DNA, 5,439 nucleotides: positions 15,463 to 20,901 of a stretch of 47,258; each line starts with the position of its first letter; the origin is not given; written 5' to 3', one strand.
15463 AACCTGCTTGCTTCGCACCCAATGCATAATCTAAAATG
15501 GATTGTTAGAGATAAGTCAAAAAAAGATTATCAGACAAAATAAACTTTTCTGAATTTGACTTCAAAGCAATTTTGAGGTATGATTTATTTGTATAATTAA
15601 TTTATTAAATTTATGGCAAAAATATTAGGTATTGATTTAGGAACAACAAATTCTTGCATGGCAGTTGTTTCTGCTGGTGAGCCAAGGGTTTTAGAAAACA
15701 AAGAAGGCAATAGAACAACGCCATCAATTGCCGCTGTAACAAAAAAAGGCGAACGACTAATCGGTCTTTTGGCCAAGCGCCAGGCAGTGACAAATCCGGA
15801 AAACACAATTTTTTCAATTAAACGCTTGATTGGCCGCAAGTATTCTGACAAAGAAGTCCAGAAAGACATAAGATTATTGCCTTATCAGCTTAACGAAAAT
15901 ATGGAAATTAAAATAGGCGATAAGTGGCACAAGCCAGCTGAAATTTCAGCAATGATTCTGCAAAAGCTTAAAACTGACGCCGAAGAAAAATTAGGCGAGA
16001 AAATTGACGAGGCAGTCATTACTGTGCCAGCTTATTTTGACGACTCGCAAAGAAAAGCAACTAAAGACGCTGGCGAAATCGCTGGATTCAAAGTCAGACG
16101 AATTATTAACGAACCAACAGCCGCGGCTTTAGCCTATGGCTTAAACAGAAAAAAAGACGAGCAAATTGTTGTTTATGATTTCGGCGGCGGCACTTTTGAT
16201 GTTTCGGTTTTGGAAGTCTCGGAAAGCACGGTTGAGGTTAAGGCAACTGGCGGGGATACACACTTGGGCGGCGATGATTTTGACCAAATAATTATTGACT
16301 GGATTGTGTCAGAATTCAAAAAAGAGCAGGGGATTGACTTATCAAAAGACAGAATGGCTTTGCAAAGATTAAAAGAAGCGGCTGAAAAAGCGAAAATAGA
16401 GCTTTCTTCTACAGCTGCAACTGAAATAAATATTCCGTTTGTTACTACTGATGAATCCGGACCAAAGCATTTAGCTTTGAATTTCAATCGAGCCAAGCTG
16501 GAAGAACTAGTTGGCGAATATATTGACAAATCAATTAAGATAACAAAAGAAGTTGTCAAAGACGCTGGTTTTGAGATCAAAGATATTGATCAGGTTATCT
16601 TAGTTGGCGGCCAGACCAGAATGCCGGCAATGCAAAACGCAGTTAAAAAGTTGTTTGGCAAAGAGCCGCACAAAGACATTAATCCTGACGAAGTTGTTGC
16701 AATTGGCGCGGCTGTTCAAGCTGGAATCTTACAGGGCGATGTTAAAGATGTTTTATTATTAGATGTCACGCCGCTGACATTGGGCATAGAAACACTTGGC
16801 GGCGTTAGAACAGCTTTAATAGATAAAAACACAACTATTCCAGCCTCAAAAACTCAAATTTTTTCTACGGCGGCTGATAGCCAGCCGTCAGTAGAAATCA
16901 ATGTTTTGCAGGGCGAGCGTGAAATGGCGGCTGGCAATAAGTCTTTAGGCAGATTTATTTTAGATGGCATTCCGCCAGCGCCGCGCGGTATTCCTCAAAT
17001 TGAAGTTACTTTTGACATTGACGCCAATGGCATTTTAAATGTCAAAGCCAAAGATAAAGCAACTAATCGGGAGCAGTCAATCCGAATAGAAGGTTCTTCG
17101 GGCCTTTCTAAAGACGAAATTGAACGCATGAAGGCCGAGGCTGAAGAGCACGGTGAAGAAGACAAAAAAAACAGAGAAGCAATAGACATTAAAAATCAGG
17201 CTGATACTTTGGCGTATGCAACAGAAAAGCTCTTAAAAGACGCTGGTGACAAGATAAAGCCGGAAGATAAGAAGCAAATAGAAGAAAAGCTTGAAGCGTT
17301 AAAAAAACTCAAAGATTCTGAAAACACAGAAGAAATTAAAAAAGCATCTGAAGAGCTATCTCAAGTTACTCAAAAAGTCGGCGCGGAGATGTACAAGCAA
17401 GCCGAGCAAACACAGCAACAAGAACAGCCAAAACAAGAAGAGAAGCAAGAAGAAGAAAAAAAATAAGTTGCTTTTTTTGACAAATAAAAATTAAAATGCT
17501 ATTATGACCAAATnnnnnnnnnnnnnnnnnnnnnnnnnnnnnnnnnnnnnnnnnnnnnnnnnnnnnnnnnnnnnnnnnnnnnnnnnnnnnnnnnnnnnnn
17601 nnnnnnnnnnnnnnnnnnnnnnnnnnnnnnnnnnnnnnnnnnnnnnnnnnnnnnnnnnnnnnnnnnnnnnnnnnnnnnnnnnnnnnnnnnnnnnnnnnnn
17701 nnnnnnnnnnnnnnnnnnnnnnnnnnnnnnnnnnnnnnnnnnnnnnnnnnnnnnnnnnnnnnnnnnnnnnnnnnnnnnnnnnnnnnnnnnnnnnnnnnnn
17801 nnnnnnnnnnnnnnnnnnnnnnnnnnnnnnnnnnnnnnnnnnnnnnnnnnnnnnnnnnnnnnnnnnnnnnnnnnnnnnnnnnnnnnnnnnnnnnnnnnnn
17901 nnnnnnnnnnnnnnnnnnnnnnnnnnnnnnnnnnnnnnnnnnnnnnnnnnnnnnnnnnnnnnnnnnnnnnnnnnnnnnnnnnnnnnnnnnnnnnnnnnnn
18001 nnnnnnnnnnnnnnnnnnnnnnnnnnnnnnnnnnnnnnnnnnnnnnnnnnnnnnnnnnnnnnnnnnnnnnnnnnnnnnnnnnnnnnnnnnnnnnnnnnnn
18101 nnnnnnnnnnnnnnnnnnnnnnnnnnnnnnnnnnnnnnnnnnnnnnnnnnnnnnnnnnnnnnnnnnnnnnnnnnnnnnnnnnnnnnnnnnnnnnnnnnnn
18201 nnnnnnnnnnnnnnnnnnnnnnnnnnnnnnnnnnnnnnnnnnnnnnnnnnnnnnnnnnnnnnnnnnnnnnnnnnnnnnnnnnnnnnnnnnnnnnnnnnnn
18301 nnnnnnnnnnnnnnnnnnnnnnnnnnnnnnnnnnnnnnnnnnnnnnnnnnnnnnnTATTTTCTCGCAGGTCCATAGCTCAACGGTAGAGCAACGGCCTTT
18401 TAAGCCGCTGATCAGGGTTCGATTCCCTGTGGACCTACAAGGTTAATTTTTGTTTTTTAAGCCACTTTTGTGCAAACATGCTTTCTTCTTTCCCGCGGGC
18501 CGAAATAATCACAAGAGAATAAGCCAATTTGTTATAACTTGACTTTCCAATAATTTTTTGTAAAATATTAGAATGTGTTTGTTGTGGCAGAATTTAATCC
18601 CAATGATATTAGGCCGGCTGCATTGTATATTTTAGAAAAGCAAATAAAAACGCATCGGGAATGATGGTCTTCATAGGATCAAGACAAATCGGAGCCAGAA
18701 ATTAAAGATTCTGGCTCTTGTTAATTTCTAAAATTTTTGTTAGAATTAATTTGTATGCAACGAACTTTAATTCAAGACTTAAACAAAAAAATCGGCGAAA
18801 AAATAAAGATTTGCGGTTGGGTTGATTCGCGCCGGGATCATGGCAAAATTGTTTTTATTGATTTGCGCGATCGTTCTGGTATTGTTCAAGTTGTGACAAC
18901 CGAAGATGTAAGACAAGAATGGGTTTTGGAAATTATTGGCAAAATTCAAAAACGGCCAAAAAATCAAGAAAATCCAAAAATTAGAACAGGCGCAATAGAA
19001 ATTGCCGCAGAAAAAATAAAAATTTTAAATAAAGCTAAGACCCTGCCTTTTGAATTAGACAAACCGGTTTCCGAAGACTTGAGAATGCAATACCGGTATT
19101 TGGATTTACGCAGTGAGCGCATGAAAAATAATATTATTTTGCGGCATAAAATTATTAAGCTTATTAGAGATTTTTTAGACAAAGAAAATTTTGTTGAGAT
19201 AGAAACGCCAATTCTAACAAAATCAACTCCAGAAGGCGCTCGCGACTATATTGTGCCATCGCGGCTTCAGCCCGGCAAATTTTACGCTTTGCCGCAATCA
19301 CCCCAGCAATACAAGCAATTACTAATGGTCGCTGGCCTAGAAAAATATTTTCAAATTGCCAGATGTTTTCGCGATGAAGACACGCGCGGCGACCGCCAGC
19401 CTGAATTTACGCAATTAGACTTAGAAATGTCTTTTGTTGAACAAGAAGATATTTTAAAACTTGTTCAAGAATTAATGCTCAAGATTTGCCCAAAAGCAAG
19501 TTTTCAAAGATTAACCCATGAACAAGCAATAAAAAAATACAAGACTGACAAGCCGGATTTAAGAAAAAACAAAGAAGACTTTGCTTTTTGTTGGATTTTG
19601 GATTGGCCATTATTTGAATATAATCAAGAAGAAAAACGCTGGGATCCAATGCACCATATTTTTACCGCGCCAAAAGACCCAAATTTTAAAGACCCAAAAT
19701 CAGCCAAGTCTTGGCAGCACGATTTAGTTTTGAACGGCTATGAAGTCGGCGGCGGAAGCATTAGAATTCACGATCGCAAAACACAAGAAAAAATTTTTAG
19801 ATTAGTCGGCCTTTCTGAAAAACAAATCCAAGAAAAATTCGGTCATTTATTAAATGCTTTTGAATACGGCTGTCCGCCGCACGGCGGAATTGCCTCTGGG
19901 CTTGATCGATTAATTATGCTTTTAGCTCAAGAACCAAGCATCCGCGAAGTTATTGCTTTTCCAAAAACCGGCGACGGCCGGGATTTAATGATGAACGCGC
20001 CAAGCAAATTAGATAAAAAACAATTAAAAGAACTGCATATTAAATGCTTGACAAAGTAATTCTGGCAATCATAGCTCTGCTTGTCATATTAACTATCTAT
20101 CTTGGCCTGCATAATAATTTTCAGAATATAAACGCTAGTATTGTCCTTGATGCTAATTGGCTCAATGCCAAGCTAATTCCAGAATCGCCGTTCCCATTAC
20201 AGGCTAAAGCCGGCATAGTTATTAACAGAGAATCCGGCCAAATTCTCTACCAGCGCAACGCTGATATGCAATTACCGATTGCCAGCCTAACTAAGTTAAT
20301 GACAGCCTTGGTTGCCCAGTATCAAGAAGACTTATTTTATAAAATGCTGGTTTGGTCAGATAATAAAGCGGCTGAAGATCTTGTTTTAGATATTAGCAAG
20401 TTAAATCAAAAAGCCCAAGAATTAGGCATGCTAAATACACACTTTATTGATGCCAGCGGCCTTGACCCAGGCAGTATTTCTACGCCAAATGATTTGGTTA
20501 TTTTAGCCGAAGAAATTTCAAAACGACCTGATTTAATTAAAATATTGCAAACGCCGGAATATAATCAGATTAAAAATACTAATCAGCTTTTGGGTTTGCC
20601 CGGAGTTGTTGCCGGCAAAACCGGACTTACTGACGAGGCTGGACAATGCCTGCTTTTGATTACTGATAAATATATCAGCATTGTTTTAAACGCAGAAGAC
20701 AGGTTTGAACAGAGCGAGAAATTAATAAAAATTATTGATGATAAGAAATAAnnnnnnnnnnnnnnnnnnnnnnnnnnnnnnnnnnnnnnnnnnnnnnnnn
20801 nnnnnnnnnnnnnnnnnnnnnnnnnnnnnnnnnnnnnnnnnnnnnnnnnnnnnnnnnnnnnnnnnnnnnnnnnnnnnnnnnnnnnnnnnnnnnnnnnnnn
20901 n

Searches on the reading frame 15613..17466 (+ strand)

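Call 85: search_protein_families(library=pfam, proteins=[window:15613-17466:+], max_evalue=0.00001)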
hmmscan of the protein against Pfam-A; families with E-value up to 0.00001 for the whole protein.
window:15613-17466:+ (617 aa): 2 families
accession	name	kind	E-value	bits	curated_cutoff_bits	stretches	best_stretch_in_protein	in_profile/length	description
PF00012.26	HSP70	-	2.4e-251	835.6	20.6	1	4-595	1-599/599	Hsp70 protein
PF06723.19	MreB_Mbl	-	5e-16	58.9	27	1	112-367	74-316/327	MreB/Mbl protein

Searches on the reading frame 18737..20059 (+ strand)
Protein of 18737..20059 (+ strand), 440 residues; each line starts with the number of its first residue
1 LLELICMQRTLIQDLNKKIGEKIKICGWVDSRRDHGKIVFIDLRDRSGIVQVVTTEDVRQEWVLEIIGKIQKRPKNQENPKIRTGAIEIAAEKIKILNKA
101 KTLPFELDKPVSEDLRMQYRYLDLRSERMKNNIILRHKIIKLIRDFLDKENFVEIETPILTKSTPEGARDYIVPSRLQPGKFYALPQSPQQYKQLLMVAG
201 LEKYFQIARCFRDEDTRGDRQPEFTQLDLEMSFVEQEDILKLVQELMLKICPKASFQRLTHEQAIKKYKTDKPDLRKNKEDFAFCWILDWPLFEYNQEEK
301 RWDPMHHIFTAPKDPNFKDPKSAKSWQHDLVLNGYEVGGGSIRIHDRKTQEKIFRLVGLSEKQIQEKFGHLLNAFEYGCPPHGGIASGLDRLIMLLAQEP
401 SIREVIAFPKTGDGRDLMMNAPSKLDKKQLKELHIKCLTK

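Call 85: search_protein_families(library=pfam, proteins=[window:18737-20059:+], max_evalue=0.00001)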
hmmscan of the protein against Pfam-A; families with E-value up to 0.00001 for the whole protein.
window:18737-20059:+ (440 aa): 2 families
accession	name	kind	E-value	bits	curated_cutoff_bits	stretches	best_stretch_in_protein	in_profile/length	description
PF00152.25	tRNA-synt_2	-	9e-117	390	25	1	112-411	1-307/308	tRNA synthetases class II (D, K and N)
PF01336.31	tRNA_anti-codon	-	2.6e-13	50.1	27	1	23-97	1-75/75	OB-fold nucleic acid binding domain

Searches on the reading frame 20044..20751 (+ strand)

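Call 85: search_protein_families(library=pfam, proteins=[window:20044-20751:+], max_evalue=0.00001)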
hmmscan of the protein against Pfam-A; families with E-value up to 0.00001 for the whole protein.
window:20044-20751:+ (235 aa): 2 families
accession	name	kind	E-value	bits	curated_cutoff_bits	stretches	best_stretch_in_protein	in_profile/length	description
PF00768.25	Peptidase_S11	-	2.7e-27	96.2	27.6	2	96-217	94-237/239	D-alanyl-D-alanine carboxypeptidase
PF02113.21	Peptidase_S13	-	2.1e-06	27.2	22.8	0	53-92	16-56/444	D-Ala-D-Ala carboxypeptidase 3 (S13) family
